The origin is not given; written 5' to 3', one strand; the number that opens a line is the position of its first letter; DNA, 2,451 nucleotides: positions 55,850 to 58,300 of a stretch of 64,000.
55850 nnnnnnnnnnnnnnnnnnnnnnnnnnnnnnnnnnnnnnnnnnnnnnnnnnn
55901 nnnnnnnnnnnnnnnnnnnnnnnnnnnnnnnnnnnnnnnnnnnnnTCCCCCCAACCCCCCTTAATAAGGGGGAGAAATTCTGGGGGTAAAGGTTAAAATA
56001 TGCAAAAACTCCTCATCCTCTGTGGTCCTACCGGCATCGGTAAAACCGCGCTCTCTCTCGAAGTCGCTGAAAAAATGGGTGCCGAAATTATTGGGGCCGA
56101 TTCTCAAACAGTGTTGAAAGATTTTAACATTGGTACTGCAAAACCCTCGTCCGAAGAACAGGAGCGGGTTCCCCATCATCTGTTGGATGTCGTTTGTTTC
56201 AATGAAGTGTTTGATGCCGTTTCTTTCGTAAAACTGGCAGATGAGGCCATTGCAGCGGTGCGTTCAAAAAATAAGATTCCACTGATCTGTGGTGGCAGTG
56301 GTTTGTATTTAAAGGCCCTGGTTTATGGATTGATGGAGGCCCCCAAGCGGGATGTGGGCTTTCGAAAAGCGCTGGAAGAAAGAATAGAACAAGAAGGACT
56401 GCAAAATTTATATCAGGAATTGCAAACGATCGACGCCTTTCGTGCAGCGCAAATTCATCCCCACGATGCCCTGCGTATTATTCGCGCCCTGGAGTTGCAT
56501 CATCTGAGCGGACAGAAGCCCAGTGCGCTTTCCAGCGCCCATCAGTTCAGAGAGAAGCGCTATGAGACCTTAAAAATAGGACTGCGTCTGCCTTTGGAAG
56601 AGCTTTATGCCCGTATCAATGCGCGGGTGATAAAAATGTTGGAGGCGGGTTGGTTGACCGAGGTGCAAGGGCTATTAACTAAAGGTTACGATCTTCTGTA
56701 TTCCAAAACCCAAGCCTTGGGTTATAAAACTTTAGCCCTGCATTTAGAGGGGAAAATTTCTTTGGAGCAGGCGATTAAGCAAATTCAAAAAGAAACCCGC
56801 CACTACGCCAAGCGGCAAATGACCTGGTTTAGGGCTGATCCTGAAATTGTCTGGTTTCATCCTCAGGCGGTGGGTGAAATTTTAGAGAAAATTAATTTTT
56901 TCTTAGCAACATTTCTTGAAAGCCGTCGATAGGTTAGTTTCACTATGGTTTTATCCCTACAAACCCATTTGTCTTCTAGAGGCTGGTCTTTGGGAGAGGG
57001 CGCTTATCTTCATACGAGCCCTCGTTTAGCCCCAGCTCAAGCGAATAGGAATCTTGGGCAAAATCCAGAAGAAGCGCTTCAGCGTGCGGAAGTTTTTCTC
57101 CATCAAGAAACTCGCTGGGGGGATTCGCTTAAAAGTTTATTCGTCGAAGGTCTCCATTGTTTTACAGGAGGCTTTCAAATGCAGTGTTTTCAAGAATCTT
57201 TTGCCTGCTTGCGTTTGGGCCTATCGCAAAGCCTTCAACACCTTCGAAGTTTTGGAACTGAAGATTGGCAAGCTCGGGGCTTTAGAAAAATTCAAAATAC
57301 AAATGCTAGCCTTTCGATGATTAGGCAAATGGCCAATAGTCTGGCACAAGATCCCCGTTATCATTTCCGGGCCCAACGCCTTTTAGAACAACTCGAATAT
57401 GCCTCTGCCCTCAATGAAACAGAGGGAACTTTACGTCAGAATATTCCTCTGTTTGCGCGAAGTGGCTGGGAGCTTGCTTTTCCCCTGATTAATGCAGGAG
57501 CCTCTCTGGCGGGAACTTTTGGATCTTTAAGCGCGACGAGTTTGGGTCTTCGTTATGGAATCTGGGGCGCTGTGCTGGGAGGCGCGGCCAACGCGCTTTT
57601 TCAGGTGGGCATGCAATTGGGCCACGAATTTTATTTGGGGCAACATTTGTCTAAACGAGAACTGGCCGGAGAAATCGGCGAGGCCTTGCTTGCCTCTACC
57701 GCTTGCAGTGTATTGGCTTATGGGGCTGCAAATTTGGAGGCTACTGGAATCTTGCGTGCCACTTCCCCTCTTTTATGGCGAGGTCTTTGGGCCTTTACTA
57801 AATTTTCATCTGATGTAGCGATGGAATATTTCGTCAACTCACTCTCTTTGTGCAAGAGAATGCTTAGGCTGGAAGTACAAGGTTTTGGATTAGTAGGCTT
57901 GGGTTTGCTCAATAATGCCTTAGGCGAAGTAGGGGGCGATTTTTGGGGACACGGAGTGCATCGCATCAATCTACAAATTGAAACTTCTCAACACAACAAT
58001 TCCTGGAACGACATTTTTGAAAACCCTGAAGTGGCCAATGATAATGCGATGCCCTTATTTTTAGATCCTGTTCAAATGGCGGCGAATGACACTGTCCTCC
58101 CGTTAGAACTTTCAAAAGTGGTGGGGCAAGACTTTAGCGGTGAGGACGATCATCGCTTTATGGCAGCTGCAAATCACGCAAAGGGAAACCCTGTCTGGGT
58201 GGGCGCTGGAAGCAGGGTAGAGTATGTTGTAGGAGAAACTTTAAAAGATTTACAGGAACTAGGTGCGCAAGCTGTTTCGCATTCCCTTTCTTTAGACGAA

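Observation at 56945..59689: Second large protein sharing the N-terminal module of the 2204-aa protein but with a different, methyltransferase-like C-terminus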

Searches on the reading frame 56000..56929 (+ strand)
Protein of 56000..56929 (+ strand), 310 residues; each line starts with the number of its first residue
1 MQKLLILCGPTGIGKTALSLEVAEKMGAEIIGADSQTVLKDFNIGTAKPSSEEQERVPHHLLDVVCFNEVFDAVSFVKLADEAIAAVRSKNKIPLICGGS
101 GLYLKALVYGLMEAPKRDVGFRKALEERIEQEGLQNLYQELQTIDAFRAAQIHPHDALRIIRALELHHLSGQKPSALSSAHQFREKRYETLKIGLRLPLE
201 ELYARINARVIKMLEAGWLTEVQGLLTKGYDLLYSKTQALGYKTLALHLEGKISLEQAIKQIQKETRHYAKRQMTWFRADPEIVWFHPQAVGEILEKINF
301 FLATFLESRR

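Call 13: find_related_loci(query=window:56000-56929:+, collection=genome_contigs, flank=10000)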
Query window:56000-56929:+ (310 aa) in genome_contigs; peptide patterns used: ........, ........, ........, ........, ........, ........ (x = any residue, [..] = any of these).
600 stretches matched a pattern (row limit reached: there are more); 593 encode a relative of the query (tblastn E <= 1e-3); the best 80 are kept; 80 distinct loci.
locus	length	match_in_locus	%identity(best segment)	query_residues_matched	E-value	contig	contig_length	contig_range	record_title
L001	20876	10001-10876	46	3-294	8e-85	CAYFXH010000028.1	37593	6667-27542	MAG TPA_asm: uncultured Desulfobacteraceae bacterium isolate ERP108616_co2_158 genome assembly, contig: NODE_1280_length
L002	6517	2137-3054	43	3-309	2e-79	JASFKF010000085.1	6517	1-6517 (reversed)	MAG: Syntrophobacterales bacterium isolate D0608U48metaG_Bin_309 D0608U48metaG_FD_scaffold_595_c1, whole genome shotgun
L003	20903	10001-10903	42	3-301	1e-76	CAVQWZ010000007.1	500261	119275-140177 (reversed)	MAG: uncultured delta proteobacterium isolate MFD05684.bin.1.120 genome assembly, contig: contig_21195, whole genome sho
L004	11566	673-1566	46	2-299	4e-74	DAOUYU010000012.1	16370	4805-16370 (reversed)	MAG TPA_asm: Candidatus Aminicenantes bacterium isolate CSMAG_935 CSMAG_935_k141_196615_length_16370_cov_7.9728, whole g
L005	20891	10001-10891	43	4-298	3e-74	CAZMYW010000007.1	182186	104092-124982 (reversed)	MAG TPA_asm: uncultured Nitrospirota bacterium isolate binchicken_co165_411 genome assembly, contig: k141_2456848, whole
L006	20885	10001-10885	44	3-286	7e-74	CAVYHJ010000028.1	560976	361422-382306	MAG: uncultured bacterium isolate MFD01231.bin.1.77 genome assembly, contig: contig_8208, whole genome shotgun sequence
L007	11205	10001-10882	42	2-294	2e-73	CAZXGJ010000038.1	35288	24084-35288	MAG TPA_asm: uncultured Ignavibacteriaceae bacterium isolate binchicken_co58_56 genome assembly, contig: NODE_937_length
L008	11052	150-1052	39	3-302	1e-72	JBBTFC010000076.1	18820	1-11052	MAG: Deltaproteobacteria bacterium isolate H14-bin053_1 H14_bin053_1_000000000076, whole genome shotgun sequence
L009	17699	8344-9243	39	3-302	4e-72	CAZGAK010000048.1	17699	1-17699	MAG TPA_asm: uncultured Syntrophaceae bacterium isolate SRP178699_co1_632 genome assembly, contig: NODE_3962_length_1769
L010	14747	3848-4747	39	3-302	1e-71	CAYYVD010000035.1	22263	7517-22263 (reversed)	MAG TPA_asm: uncultured Desulfobacterales bacterium isolate SRP141376_co2_252 genome assembly, contig: NODE_4880_length_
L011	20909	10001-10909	39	4-306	3e-71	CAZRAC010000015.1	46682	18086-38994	MAG TPA_asm: uncultured Syntrophaceae bacterium isolate binchicken_co265_60 genome assembly, contig: NODE_1318_length_46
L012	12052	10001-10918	39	1-302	1e-70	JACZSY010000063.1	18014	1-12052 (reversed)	MAG: SAR324 cluster bacterium isolate B11T3L8 B11T3L8_NODE742, whole genome shotgun sequence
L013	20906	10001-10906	42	2-303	9e-71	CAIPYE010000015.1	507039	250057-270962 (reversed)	MAG: uncultured delta proteobacterium isolate MJ130729A_bin-331 genome assembly, contig: bin-331:15/17, whole genome sho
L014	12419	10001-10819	43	3-279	3e-70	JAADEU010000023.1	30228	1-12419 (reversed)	MAG: Aquificota bacterium isolate L_MetaBat.30 contig-127_1070, whole genome shotgun sequence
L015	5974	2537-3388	40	3-286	3e-70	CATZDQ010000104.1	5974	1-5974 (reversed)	MAG TPA_asm: uncultured Clostridiaceae bacterium isolate ERR9492491_bin.16_MetaWRAP_v1.3_MAG genome assembly, contig: ER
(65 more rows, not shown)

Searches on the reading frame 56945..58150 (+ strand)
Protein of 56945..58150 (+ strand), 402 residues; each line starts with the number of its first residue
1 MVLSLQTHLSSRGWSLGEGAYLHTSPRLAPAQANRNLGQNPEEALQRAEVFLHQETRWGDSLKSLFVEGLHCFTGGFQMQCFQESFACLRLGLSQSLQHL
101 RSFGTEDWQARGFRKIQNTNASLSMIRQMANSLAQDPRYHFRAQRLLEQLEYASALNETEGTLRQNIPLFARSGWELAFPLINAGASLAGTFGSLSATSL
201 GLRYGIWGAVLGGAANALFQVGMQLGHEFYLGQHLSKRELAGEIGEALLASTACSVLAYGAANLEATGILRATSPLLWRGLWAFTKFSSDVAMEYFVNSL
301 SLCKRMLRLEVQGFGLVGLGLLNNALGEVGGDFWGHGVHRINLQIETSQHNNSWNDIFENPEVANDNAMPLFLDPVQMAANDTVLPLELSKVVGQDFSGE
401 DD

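Call 20: search_protein_families(library=pfam, proteins=[window:56945-58150:+], max_evalue=10)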
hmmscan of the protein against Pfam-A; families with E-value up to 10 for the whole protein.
window:56945-58150:+ (402 aa): 0 families

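Call 62: predict_structure(alignment_id=A4)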
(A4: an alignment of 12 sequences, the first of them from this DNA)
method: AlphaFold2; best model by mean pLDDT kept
length: 400 residues; sequences in the alignment: 12
mean_pLDDT: 67.6   pTM: 0.62
mean pLDDT of the five models: 67.6, 65.5, 64.1, 62.6, 61.4
residues with pLDDT >= 90: 8; 70-90: 228; 50-70: 61; < 50: 103
segments of 3 or more residues with pLDDT < 50: 1-28, 69-78, 342-400
pLDDT, mean of each block of 10 residues (from residue 1): 27 28 41 59 83 76 61 45 54 59 65 74 83 87 89 85 81 79 84 78 74 87 83 82 90 87 76 71 87 89 86 75 87 73 44 44 42 32 31 28
secondary structure, 60 per line:
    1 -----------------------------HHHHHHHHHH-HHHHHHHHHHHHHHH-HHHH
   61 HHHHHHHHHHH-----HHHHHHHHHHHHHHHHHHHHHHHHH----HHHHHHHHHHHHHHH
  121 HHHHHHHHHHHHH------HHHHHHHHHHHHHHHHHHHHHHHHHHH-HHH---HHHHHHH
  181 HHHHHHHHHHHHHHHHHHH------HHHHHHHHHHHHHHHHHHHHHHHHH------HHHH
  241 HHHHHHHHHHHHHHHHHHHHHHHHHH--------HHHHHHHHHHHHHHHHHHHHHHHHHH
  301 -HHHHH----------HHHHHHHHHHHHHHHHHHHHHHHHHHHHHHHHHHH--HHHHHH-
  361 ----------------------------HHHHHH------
elements in order: H30-39 H41-55 H57-71 H77-101 H106-133 H140-166 H174-199 H206-230 H237-266 H275-300 H302-306 H317-351 H354-359 H389-394
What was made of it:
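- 57035..57262 (+): Variable helical region ahead of the head core (aa 31-106). AF2 predicts helices 30-101 at pLDDT 45-83 (call 62).
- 57263..57994 (+): Head-module core (aa 107-350). It is a predicted bundle of seven long helices and is rich in G/A/S. Invariant residues are N216, Q220, C254, D290, E294, N324, E328 and D332. AF2 core pLDDT about 71-90 (call 62).
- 57995..58381 (+): Disordered acidic, Asn- and Pro-rich linker (aa 351-479). It holds two copies of a short motif, A-N-D-x followed by P, at aa 364 and 380. AF2 pLDDT is below 50 for aa 342-400 (call 62).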

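Call 87: fold_search(model_id=the predicted structure, library=pdb)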
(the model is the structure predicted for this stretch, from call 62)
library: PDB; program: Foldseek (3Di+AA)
matches with E <= 10: 269; with E <= 0.001: 0
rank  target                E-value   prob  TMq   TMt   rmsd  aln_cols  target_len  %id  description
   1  7pua_DH               6.0e-01  0.09  0.12  0.10  34.0       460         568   15  Middle assembly intermediate of the Trypanosoma brucei mitoribosomal small subunit (released 2022-03-02)
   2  8rtd_H                6.8e-01  0.11  0.12  0.16  22.8       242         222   18  Stalk-Arches-IMC structure from the fully-assembled R388 type IV secretion system determined by cryo-EM. (released 2024-06-19)
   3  4lde_A                8.1e-01  0.13  0.13  0.12  21.8       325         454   11  Structure of beta2 adrenoceptor bound to BI167107 and an engineered nanobody (released 2013-09-25)
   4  7pub_DH               9.2e-01  0.09  0.14  0.11  30.9       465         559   15  Late assembly intermediate of the Trypanosoma brucei mitoribosomal small subunit (released 2022-05-04)
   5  9g49                  1.1e+00  0.18  0.14  0.19  15.8       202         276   13  Cryo-EM reconstruction of the full-length E. coli transmembrane formate transporter FocA (released 2025-10-22)
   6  9dze_A                1.4e+00  0.07  0.12  0.14  20.1       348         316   14  Computationally Designed Bifaceted Protein Nanomaterial pD5-14 (released 2024-10-30)
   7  6pt3_B                1.4e+00  0.12  0.11  0.13  20.4       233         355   10  Crystal structure of the active delta opioid receptor in complex with the small molecule agonist DPI-287 (released 2019-12-11)
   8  4qkx_A                1.4e+00  0.11  0.14  0.13  21.9       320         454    9  Structure of beta2 adrenoceptor bound to a covalent agonist and an engineered nanobody (released 2014-07-23)
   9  7bu7_A                1.5e+00  0.10  0.14  0.13  20.7       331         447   12  Structure of human beta1 adrenergic receptor bound to BI-167107 and nanobody 6B9 (released 2020-12-02)
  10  3kly_A                1.8e+00  0.10  0.12  0.17  18.3       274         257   11  Pentameric formate channel (released 2009-12-15)
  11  9g4d                  1.8e+00  0.10  0.12  0.16  15.6       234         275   11  Cryo-EM reconstruction of the full-length H209N mutant E. coli transmembrane formate transporter FocA (released 2025-10-22)
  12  8iwk_A                1.8e+00  0.08  0.15  0.12  25.8       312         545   12  ABCG25 Wild Type purified with DDM plus CHS in ABA-bound state (released 2024-04-10)
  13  1ya0_B                1.9e+00  0.07  0.13  0.12  23.0       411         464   10  Crystal structure of the N-terminal domain of human SMG7 (released 2005-03-15)
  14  6xbd_G                2.0e+00  0.12  0.17  0.25  23.9       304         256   13  Cryo-EM structure of MlaFEDB in nanodiscs with phospholipid substrates (released 2020-07-01)
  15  8fbj                  2.0e+00  0.06  0.12  0.14  22.7       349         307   13  Improving the secretion of designed protein assemblies through negative design of cryptic transmembrane domains (released 2023-03-22)
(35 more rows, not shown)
